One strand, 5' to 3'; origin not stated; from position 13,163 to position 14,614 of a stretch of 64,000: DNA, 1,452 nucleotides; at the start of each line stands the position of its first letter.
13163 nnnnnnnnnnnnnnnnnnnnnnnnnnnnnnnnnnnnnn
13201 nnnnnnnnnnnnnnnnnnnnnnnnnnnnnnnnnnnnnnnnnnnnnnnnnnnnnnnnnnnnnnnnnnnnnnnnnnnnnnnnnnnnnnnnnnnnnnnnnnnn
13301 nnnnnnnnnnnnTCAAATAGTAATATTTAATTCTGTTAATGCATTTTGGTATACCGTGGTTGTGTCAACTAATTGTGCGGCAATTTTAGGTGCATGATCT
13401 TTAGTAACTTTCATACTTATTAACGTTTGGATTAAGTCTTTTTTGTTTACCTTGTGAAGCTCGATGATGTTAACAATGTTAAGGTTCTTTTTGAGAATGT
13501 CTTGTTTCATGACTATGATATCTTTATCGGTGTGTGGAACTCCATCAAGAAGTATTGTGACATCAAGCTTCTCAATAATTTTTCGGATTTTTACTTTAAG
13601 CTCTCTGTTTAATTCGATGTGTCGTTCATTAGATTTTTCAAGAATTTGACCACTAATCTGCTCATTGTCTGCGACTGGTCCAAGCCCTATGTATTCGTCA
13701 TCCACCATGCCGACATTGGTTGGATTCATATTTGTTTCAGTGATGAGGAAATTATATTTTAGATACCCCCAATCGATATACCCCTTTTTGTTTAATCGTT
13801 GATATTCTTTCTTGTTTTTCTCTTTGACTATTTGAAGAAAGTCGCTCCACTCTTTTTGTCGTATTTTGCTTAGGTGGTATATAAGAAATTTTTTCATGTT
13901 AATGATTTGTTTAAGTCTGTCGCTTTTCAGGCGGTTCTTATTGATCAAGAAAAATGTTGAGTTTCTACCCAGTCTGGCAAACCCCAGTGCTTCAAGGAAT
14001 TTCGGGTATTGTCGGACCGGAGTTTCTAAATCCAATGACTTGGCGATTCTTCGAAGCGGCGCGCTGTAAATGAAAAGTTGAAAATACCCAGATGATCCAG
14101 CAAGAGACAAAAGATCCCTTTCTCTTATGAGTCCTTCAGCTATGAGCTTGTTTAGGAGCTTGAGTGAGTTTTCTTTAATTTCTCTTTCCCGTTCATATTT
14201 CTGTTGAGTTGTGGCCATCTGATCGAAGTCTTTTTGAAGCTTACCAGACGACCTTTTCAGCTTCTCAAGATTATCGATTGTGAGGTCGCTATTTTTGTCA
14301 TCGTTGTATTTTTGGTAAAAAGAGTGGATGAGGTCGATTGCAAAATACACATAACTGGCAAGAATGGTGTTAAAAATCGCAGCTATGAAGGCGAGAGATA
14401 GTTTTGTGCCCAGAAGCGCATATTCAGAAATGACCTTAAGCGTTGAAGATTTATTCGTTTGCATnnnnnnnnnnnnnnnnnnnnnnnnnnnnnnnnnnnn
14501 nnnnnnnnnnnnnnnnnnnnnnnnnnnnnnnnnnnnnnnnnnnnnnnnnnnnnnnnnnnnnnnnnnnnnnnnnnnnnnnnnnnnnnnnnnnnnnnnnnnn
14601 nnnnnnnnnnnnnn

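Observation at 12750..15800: AT-rich three-gene islet inserted next to tRNA-Ser(GGA): membrane coiled-coil protein plus large unknown cytosolic protein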

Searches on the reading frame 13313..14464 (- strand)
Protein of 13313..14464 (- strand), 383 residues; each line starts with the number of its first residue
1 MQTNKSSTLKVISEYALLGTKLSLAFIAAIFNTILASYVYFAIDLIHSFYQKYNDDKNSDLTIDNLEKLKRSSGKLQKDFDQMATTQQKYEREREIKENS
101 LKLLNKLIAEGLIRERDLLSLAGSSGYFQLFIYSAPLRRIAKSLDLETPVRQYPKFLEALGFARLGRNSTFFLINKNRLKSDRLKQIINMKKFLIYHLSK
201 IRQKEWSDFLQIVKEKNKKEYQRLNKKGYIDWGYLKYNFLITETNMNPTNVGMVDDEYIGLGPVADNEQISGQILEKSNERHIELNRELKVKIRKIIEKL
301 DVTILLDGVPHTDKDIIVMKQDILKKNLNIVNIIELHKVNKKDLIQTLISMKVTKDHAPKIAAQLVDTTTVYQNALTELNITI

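Call 4: search_protein_families(library=pfam, proteins=[window:13313-14464:-], max_evalue=0.1)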
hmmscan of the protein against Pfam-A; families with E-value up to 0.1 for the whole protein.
window:13313-14464:- (383 aa): 0 families

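Call 5: search_protein_families(library=padloc, proteins=[window:13313-14464:-], max_evalue=1)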
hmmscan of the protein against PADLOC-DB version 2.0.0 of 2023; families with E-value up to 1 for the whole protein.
window:13313-14464:- (383 aa): 0 families

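Call 6: search_protein_families(library=ncbifam, proteins=[window:13313-14464:-], max_evalue=1)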
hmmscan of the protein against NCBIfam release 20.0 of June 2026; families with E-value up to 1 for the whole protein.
window:13313-14464:- (383 aa): 1 family
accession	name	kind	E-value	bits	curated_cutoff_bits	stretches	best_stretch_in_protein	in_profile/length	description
NF041069.1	IPMS_Sufob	equivalog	0.0072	15.7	600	1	282-348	16-82/371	isopropylmalate synthase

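Call 7: search_protein_families(library=phrogs, proteins=[window:13313-14464:-], max_evalue=1)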
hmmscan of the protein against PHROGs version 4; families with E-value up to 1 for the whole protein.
window:13313-14464:- (383 aa): 1 family
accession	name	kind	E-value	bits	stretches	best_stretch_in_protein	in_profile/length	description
phrog_30587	-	unknown function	0.16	13.1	1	45-119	27-99/128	-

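Call 10: find_homologous_proteins(query=window:13313-14464:-)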
Query window:13313-14464:- (383 aa): 19 proteins with E <= 0.001 among 7875 candidates.
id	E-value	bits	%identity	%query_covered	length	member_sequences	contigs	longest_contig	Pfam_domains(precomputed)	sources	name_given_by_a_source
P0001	1.1e-241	819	100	100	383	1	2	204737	-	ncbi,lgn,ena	-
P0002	2.6e-226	768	94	99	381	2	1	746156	-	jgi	-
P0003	3.2e-140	485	61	100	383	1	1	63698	-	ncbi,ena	-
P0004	8.4e-140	484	60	100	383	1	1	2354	-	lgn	-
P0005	7.8e-136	471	59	97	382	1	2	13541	-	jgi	jgi:hypothetical protein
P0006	6.6e-133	461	59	98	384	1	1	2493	-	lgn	-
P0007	5.2e-131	455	58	96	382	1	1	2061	-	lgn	-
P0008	1.8e-129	450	55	99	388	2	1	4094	-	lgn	-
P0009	3.2e-129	449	58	98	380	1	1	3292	-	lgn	-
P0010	8.1e-128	444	57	98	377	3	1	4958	-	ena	-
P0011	9.5e-128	444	58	100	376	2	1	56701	-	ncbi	-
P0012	3.0e-126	439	57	100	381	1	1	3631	-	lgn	-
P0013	1.1e-125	437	57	99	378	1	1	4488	-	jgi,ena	-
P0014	4.1e-113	396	50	99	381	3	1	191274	-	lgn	-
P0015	1.5e-112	394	52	98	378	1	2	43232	-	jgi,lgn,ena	-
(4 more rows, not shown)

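Call 13: find_encoding_contigs(protein=P0002, flank=10000, max_places=3)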
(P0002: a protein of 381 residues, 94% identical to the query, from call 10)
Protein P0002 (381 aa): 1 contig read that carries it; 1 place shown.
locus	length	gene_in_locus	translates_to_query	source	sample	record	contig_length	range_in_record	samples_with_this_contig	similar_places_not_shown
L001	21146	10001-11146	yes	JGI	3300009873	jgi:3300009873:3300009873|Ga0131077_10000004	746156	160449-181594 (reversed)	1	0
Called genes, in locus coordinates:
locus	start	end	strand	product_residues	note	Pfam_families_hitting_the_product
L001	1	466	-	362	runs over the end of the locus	PF03979:Sigma70_r1_1 (weak), PF00140:Sigma70_r1_2, PF04542:Sigma70_r2, PF04539:Sigma70_r3, PF04545:Sigma70_r4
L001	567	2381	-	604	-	PF01807:Zn_ribbon_DnaG, PF08275:DNAG_N, PF01751:Toprim (weak), PF13155:Toprim_2, PF13662:Toprim_4, PF10410:DnaB_bind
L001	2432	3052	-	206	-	PF04199:Cyclase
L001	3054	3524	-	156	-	PF00293:NUDIX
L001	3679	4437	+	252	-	PF02585:PIG-L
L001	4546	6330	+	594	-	-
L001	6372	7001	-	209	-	-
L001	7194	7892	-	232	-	PF01872:RibD_C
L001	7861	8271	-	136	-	PF06983:3-dmu-9_3-mt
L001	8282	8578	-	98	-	PF12844:HTH_19, PF13443:HTH_26, PF13560:HTH_31, PF01381:HTH_3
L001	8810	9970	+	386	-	-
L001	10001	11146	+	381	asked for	-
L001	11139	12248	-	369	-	-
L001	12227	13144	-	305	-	PF14279:HNH_5 (weak)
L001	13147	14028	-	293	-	-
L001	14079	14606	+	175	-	PF10881:DUF2726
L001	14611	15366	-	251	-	PF12705:PDDEXK_1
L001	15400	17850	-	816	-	PF01555:N6_N4_Mtase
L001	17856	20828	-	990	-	PF04851:ResIII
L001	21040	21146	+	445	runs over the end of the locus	PF02195:ParB_N, PF01555:N6_N4_Mtase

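Call 14: find_encoding_contigs(protein=P0003, flank=10000, max_places=3)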
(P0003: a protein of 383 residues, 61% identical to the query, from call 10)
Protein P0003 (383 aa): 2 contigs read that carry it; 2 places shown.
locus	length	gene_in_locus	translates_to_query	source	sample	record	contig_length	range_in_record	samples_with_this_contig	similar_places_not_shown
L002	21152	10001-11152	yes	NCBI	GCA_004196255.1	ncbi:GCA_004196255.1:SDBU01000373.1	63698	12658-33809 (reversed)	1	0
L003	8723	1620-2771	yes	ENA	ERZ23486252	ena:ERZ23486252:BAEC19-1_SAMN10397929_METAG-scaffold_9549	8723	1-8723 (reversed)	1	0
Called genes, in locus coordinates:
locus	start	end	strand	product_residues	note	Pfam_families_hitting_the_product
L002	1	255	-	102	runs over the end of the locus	-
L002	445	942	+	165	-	PF13091:PLDc_2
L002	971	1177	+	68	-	-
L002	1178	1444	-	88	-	PF13560:HTH_31, PF01381:HTH_3, PF12844:HTH_19 (faint), PF13443:HTH_26 (weak)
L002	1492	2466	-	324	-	-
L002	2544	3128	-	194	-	PF13643:DUF4145 (faint)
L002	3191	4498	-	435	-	PF13208:TerB_N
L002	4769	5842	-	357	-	-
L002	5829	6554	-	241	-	-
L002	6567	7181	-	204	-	PF18153:Cap15_CD_rec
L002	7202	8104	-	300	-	PF01909:NTP_transf_2 (faint), PF26305:CD_NTase_C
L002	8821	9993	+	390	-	-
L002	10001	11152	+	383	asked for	-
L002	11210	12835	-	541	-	-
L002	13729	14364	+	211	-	-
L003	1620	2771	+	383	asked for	-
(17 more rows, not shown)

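Call 30: predict_structure(alignment_id=A1)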
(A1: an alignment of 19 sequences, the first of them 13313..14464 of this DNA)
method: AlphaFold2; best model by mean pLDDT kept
length: 383 residues; sequences in the alignment: 19
mean_pLDDT: 73.0   pTM: 0.45
mean pLDDT of the five models: 73.0, 70.5, 66.8, 64.1, 60.2
residues with pLDDT >= 90: 29; 70-90: 200; 50-70: 125; < 50: 29
segments of 3 or more residues with pLDDT < 50: 1-4, 57-62, 64-70, 250-260
pLDDT, mean of each block of 10 residues (from residue 1): 48 58 61 62 65 55 46 57 67 71 77 63 67 76 80 76 67 79 83 87 87 89 86 78 62 47 59 60 68 85 85 89 88 88 91 91 91 84 77
secondary structure, 60 per line:
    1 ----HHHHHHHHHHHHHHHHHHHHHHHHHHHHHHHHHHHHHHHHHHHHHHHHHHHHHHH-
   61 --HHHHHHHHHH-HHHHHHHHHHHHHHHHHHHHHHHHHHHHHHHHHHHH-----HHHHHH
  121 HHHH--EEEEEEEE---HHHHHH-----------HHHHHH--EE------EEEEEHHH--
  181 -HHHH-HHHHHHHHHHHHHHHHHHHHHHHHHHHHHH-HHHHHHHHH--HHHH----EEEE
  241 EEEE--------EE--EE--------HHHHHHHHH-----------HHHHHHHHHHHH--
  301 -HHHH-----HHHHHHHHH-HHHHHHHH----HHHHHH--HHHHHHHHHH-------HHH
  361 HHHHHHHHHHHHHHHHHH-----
elements in order: H5-59 H63-72 H74-109 H115-124 E127-134 H138-143 H155-160 E171-175 H182-185 H187-216 H218-226 H229-232 E237-244 H267-275 H287-298 H302-305 H311-319 H321-328 H333-338 H341-350 H358-378

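Call 35: search_solved_structures(query=A1, max_evalue=10)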
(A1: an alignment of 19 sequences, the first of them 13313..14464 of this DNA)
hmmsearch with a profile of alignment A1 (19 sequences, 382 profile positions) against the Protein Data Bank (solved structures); distinct sequences matched with E-value up to 10: 0.

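Call 57: fold_search(model_id=the predicted structure, library=pdb)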
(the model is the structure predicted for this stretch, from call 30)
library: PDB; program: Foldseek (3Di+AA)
matches with E <= 10: 70; with E <= 0.001: 0
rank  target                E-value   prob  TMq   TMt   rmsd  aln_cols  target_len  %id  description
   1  3vay_A                1.2e+00  0.16  0.10  0.14   9.7        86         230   14  Crystal structure of 2-Haloacid Dehalogenase from Pseudomonas syringae pv. Tomato DC3000 (released 2013-01-02)
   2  6e6u_A                1.9e+00  0.15  0.13  0.17   8.2        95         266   13  Variant C89S of Dieckmann cyclase, NcmC (released 2019-07-31)
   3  7vg7_B                2.3e+00  0.18  0.16  0.33   5.8       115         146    9  Plexin B1 extracellular fragment in complex with lasso-grafted PB1m6A9 peptide (released 2022-08-17)
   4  8f2r_B                2.5e+00  0.12  0.12  0.22  13.7       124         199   13  Human CCC complex (released 2023-05-24)
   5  8i7o_F6               2.5e+00  0.01  0.08  0.10  43.3       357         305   14  In situ structure of axonemal doublet microtubules in mouse sperm with 16-nm repeat (released 2023-10-11)
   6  9djt_E                2.7e+00  0.21  0.12  0.06   4.1        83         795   11  Ternary complex structure of Cereblon-DDB1 bound to WIZ(ZF7) and the molecular glue WIZ-5 (released 2024-11-27)
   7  3otc_A                2.7e+00  0.07  0.14  0.19   9.2       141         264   10  Crystal structure of human tRNAHis guanylyltransferase (Thg1)- Native II (released 2010-11-17)
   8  8jr0_d                2.8e+00  0.03  0.14  0.12  40.7       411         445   10  Cryo-EM structure of Mycobacterium tuberculosis ATP synthase in complex with TBAJ-587 (released 2024-05-01)
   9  3otc_B                3.2e+00  0.08  0.15  0.20   9.0       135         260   10  Crystal structure of human tRNAHis guanylyltransferase (Thg1)- Native II (released 2010-11-17)
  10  5z5m_A                3.3e+00  0.05  0.10  0.13  13.9       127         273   12  Crystal structure of (S)-allantoin synthase (released 2018-11-21)
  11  7cv1_C                3.9e+00  0.13  0.19  0.27   6.9       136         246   10  Structure of human tRNAHis guanylyltransferase (Thg1) in the presence of human mitochondrial tRNAHis (released 2021-04-07)
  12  6bme_B                3.9e+00  0.08  0.09  0.24  12.1        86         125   16  Crystal structure of Chlamydomonas reinhardtii THB4 (released 2017-12-20)
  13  3gu3_A                3.9e+00  0.04  0.07  0.09  13.7        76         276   14  Crystal Structure of the methyltransferase BC_2162 in complex with S-Adenosyl-L-Homocysteine from Bacillus cereus, Nor (released 2009-04-07)
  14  3wc1_A                4.1e+00  0.12  0.20  0.29   5.7       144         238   11  Crystal structure of C. albicans tRNA(His) guanylyltransferase (Thg1) with a G-1 deleted tRNA(His) (released 2013-12-18)
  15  4g01_A                4.1e+00  0.06  0.12  0.16   8.9       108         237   14  ARA7-GDP-Ca2+/VPS9a (released 2013-02-27)
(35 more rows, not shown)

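Call 92: find_encoding_contigs(protein=P0001, flank=3000, max_places=2)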
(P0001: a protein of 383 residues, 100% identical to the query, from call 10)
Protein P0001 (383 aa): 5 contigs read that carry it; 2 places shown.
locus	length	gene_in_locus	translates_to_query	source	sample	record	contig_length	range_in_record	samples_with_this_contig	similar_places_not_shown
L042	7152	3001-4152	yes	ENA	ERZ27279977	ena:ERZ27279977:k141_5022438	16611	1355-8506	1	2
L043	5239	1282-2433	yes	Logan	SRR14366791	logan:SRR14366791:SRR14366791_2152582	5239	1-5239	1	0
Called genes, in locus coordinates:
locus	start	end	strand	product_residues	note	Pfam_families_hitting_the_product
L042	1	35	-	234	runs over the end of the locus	PF13578:Methyltransf_24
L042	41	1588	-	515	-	PF13231:PMT_2 (weak)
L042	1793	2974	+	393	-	-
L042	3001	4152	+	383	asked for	-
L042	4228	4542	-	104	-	-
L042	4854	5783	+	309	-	PF00892:EamA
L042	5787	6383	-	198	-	PF12917:YfbR-like, PF13023:HD_3, PF01966:HD (weak)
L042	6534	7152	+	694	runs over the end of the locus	PF03717:PBP_dimer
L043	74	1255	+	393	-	-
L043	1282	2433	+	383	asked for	-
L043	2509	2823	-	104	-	-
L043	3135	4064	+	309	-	PF00892:EamA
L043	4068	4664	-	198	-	PF12917:YfbR-like, PF13023:HD_3, PF01966:HD (weak)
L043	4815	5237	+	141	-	?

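Call 97: fold_search(model_id=the predicted structure, library=viral)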
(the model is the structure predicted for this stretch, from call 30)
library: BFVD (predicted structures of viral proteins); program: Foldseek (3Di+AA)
matches with E <= 10: 138; with E <= 0.001: 0
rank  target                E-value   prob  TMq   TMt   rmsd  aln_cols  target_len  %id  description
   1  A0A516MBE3            1.0e-02  0.44  0.16  0.20  23.3       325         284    9  (no name in the UniProt tables at hand)
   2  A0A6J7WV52            1.4e-02  0.47  0.16  0.20  22.2       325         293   10  DUF3150 domain-containing protein [uncultured Caudovirales phage]
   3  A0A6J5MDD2            2.1e-02  0.35  0.16  0.19  23.5       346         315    8  Uncharacterized protein [uncultured Caudovirales phage]
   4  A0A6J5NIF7            4.0e-02  0.28  0.16  0.21  21.0       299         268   10  Uncharacterized protein [uncultured Caudovirales phage]
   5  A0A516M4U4            1.4e-01  0.21  0.18  0.22  21.0       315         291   10  (no name in the UniProt tables at hand)
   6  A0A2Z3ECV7            2.5e-01  0.10  0.10  0.07  21.2       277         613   10  (no name in the UniProt tables at hand)
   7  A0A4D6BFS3            3.7e-01  0.08  0.14  0.15  21.5       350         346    9  (no name in the UniProt tables at hand)
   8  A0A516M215            4.6e-01  0.05  0.11  0.14  26.2       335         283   10  (no name in the UniProt tables at hand)
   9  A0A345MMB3            7.9e-01  0.15  0.14  0.29   9.7       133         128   10  (no name in the UniProt tables at hand)
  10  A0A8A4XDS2            7.9e-01  0.08  0.18  0.11  18.1       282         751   11  Nonstructural protein [Phylloscopus proregulus Ichthamaparvovirus]
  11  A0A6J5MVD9            1.4e+00  0.13  0.11  0.30   9.8        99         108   13  Uncharacterized protein [uncultured Caudovirales phage]
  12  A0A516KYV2            1.4e+00  0.04  0.12  0.06  37.0       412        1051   13  (no name in the UniProt tables at hand)
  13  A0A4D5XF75            1.4e+00  0.02  0.09  0.08  25.9       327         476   11  Uncharacterized protein [Pithovirus LCPAC102]
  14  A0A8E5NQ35            1.5e+00  0.16  0.12  0.22  11.1       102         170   14  (no name in the UniProt tables at hand)
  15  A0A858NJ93            1.8e+00  0.04  0.15  0.12  19.3       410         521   12  (no name in the UniProt tables at hand)
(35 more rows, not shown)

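Call 106: find_encoding_contigs(protein=P0014, flank=6000, max_places=2)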
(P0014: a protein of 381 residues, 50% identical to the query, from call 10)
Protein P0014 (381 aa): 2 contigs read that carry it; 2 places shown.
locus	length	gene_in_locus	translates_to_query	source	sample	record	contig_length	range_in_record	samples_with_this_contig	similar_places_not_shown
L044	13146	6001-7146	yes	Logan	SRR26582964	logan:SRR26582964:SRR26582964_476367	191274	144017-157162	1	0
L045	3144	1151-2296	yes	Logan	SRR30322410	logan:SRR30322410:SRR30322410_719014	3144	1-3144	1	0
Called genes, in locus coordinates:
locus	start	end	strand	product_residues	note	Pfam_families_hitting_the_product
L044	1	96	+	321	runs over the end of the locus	PF00535:Glycos_transf_2, PF10111:Glyco_tranf_2_2, PF13641:Glyco_tranf_2_3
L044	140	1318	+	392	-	PF01943:Polysacc_synt, PF13440:Polysacc_synt_3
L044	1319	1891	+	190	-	PF00535:Glycos_transf_2 (weak)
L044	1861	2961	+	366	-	PF04932:Wzy_C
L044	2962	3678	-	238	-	PF17936:Big_6 (weak), PF19077:Big_13 (faint), PF09136:Glucodextran_B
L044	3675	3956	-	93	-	-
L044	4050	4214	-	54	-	-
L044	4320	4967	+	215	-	-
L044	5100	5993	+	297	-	PF01402:RHH_1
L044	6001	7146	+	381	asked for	-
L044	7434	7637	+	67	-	-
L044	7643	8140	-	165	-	PF01476:LysM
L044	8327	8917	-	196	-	-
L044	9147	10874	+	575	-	PF14716:HHH_8, PF14520:HHH_5 (faint), PF14791:DNA_pol_B_thumb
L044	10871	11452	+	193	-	PF04011:LemA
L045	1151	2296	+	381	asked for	-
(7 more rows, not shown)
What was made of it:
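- Closest known: Classical RHH-antitoxin type II TA operons. Same: A Pfam RHH_1 protein precedes another 383-family gene (call 106).
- A different RHH_1 protein precedes another 383-family gene (call 106).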
